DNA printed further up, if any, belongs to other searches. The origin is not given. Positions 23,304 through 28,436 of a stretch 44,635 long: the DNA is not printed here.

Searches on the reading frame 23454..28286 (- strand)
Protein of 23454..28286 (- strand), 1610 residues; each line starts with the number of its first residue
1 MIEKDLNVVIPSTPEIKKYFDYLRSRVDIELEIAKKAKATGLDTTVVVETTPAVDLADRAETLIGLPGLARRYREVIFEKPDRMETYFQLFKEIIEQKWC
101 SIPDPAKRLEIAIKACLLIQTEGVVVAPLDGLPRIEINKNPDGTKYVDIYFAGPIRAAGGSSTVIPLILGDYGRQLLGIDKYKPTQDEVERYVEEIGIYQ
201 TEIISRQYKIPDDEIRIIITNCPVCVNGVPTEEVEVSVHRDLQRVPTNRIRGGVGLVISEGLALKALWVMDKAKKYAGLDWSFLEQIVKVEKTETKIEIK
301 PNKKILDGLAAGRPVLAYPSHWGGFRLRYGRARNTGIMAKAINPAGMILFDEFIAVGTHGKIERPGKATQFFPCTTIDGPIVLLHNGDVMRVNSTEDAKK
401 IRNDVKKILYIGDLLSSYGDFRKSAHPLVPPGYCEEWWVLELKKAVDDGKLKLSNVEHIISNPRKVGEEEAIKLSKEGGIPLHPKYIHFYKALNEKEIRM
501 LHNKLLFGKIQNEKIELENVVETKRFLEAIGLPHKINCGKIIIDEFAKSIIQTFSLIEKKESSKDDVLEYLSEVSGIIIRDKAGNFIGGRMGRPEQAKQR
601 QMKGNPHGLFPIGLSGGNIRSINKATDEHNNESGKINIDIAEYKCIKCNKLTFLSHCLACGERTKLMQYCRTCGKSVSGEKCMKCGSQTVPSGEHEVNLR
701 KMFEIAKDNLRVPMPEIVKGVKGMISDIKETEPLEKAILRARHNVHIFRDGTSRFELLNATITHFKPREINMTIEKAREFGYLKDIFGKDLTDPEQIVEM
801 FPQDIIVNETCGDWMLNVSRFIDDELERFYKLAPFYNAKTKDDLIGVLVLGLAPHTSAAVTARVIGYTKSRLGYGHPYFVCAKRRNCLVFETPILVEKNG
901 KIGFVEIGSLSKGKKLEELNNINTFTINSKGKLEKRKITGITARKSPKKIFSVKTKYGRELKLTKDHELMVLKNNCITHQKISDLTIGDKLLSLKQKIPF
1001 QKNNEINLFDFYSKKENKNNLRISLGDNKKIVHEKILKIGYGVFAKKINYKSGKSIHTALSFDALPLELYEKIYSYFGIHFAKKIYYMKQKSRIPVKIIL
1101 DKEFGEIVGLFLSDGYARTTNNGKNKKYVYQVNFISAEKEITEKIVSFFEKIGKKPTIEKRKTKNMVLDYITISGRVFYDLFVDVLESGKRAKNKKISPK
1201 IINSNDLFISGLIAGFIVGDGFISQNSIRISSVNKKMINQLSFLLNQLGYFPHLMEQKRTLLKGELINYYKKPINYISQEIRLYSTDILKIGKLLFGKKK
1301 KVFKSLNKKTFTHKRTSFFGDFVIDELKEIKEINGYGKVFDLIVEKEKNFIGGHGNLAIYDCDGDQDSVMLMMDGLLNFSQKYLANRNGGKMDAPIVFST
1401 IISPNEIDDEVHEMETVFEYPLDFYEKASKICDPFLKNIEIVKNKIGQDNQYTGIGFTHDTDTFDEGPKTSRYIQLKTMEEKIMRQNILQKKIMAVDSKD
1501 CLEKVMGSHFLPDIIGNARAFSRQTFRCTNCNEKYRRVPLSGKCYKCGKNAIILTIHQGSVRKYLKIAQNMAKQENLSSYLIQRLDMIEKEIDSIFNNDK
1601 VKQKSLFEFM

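Call 37: search_protein_families(library=pfam, proteins=[window:23454-28286:-], max_evalue=0.001)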
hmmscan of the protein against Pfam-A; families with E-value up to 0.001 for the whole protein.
window:23454-28286:- (1610 aa): 5 families
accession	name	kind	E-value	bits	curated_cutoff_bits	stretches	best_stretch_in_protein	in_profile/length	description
PF24844.1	PolC_DP2_central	-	1e-119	400.2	24.3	1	294-677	3-370/372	DNA polymerase II large subunit DP2, central domain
PF24846.1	PolC_DP2_cat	-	3.8e-116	387.7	24.3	2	716-896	6-186/299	DNA polymerase II large subunit DP2, catalytic domain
PF03833.19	PolC_DP2_N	-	2.7e-87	292.8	24.3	1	18-289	1-270/271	DNA polymerase II large subunit DP2, N-terminal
PF14890.11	Intein_splicing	-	4.7e-15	56.1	35.8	1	915-1352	11-148/155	Intein splicing domain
PF14528.11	LAGLIDADG_3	-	1.7e-12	47.9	22.5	2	1209-1257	3-55/82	LAGLIDADG-like domain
